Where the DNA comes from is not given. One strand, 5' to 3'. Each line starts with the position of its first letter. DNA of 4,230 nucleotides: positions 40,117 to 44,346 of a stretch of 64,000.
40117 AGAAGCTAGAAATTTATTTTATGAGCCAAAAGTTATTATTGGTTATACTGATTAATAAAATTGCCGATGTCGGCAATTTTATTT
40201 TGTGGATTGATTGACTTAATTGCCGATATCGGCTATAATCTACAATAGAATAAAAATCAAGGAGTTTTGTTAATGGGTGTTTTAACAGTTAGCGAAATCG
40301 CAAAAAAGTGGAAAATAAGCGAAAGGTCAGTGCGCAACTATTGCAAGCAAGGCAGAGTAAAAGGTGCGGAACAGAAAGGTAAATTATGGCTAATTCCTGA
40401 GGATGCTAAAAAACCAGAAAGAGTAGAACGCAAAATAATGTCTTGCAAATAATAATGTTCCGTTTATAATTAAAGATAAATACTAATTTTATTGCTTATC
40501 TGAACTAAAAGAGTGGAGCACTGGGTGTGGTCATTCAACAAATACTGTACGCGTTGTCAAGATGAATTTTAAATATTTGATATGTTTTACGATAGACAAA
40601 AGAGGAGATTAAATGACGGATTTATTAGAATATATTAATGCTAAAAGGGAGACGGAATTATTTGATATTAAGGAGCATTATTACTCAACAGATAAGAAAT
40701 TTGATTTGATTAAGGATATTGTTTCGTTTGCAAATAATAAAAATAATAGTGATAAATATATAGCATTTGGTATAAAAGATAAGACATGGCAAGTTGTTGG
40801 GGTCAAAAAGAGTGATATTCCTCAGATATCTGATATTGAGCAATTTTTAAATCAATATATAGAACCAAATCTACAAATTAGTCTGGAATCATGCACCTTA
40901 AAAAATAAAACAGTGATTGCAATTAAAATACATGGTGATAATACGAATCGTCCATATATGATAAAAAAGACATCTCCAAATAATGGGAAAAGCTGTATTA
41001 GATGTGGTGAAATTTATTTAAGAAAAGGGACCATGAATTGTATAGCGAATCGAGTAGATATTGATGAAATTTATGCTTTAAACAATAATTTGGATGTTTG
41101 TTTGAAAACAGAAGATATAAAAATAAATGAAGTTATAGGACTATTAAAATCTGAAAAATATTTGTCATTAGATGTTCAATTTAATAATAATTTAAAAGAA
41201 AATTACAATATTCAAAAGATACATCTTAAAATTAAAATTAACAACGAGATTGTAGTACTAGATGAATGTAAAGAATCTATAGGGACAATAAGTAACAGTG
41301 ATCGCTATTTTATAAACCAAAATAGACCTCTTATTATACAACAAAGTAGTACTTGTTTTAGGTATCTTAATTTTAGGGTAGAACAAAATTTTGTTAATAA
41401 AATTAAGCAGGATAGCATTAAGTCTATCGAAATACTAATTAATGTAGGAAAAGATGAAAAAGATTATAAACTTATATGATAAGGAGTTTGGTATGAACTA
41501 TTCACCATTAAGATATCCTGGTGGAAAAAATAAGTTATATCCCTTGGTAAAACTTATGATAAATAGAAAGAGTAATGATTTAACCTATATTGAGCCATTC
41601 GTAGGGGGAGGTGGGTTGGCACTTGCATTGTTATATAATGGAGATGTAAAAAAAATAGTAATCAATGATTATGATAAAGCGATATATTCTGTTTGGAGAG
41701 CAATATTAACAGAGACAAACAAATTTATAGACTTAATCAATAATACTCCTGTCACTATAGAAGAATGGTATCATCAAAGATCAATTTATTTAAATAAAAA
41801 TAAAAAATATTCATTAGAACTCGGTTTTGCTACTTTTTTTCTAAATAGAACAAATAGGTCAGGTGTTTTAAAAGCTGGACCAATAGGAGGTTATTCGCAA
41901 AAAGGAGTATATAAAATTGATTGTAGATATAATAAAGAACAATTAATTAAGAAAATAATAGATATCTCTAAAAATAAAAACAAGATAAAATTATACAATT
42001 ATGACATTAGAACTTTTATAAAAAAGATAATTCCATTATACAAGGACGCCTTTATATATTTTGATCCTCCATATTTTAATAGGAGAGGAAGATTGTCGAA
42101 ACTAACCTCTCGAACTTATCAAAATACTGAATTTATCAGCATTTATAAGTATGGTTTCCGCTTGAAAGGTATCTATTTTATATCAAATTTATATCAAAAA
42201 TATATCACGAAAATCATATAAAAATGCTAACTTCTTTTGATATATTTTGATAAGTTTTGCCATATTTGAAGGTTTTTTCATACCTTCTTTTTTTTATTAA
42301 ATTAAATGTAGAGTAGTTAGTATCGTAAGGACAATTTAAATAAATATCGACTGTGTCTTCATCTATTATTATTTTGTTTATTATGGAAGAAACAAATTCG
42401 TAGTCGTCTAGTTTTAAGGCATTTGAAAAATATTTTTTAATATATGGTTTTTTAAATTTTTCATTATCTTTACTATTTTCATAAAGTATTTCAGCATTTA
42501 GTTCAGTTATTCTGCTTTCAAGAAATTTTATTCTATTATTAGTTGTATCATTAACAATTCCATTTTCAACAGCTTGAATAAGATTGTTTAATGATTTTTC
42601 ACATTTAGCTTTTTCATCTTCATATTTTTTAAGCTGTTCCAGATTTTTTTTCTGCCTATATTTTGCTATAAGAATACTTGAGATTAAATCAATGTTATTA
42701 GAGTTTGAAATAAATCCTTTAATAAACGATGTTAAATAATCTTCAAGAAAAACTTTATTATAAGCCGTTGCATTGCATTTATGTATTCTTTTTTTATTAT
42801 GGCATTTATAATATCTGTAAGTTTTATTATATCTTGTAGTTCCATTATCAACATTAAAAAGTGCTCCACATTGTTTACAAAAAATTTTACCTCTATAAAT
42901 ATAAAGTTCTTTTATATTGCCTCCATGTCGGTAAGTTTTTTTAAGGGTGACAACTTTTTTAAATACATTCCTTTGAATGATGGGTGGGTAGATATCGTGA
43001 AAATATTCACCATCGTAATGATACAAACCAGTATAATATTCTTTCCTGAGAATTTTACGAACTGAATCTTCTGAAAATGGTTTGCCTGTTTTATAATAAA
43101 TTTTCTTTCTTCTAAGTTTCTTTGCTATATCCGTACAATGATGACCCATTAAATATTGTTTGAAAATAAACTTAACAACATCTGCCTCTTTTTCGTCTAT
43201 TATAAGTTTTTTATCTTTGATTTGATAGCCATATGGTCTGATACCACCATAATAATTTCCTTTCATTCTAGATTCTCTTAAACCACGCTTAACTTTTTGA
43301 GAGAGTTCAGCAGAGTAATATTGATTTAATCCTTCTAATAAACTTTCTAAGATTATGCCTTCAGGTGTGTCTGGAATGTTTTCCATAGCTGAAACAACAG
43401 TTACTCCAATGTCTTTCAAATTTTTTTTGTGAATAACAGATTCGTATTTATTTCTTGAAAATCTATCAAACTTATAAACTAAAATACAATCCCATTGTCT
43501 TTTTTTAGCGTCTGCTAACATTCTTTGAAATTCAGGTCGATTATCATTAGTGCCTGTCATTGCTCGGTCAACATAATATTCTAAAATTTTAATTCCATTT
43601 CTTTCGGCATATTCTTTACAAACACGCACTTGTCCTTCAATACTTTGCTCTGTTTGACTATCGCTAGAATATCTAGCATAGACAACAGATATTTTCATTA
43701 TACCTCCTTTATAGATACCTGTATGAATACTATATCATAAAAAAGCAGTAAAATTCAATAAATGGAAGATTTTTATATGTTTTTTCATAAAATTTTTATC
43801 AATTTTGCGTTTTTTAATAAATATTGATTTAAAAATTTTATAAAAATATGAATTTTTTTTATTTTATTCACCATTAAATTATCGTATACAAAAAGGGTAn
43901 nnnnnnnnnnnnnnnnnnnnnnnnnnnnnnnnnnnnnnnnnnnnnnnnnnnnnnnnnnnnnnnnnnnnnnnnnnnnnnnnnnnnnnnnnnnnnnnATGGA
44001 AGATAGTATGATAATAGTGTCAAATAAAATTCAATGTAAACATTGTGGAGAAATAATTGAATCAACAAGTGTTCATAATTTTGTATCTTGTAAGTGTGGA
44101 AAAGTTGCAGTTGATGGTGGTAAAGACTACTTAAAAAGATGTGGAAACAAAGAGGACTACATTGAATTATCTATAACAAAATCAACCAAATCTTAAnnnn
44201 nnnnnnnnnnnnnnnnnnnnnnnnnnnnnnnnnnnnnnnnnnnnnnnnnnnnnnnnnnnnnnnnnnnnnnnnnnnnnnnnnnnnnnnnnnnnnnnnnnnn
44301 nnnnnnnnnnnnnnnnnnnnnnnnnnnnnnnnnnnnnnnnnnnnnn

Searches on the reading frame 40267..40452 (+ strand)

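Call 3: search_protein_families(library=pfam, proteins=[window:40267-40452:+], max_evalue=0.01)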
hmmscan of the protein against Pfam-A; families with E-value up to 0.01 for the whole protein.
window:40267-40452:+ (61 aa): 3 families
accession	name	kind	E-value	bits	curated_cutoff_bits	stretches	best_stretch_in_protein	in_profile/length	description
PF12728.13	HTH_17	-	2.4e-09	37.7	27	1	5-46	1-41/51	Helix-turn-helix domain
PF20038.5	HTH_59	-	2.1e-06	28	27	1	3-44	5-53/66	Helix-turn-helix domain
PF08279.18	HTH_11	-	0.0094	16.3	25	0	6-27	16-37/55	HTH domain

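Call 4: search_protein_families(library=padloc, proteins=[window:40267-40452:+], max_evalue=0.01)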
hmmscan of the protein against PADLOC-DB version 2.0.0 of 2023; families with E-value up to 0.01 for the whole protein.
window:40267-40452:+ (61 aa): 1 family
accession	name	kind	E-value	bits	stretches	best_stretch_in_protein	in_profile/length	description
PDLC04133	mad1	-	4.8e-07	28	1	4-47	4-46/60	mads_1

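Call 5: search_protein_families(library=ncbifam, proteins=[window:40267-40452:+], max_evalue=0.01)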
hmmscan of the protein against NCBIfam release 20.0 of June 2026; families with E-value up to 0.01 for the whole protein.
window:40267-40452:+ (61 aa): 1 family
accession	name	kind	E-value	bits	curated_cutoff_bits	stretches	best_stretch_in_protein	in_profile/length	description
TIGR01764.1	excise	domain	0.002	18.5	28.8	1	6-47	2-42/49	excisionase family DNA-binding protein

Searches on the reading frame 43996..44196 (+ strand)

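Call 3: search_protein_families(library=pfam, proteins=[window:43996-44196:+], max_evalue=0.01)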
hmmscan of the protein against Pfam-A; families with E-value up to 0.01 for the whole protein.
window:43996-44196:+ (66 aa): 2 families
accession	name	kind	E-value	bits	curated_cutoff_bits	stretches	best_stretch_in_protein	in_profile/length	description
PF24749.2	DUF7695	-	1.2e-26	92.6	25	1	7-62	2-58/58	Domain of unknown function (DUF7695)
PF02892.21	zf-BED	-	0.0023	18.4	20.6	1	9-29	14-35/44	BED zinc finger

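Call 4: search_protein_families(library=padloc, proteins=[window:43996-44196:+], max_evalue=0.01)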
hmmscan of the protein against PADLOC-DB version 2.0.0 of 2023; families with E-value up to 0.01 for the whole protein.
window:43996-44196:+ (66 aa): 0 families

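Call 5: search_protein_families(library=ncbifam, proteins=[window:43996-44196:+], max_evalue=0.01)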
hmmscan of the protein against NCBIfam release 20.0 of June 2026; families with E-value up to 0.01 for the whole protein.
window:43996-44196:+ (66 aa): 0 families
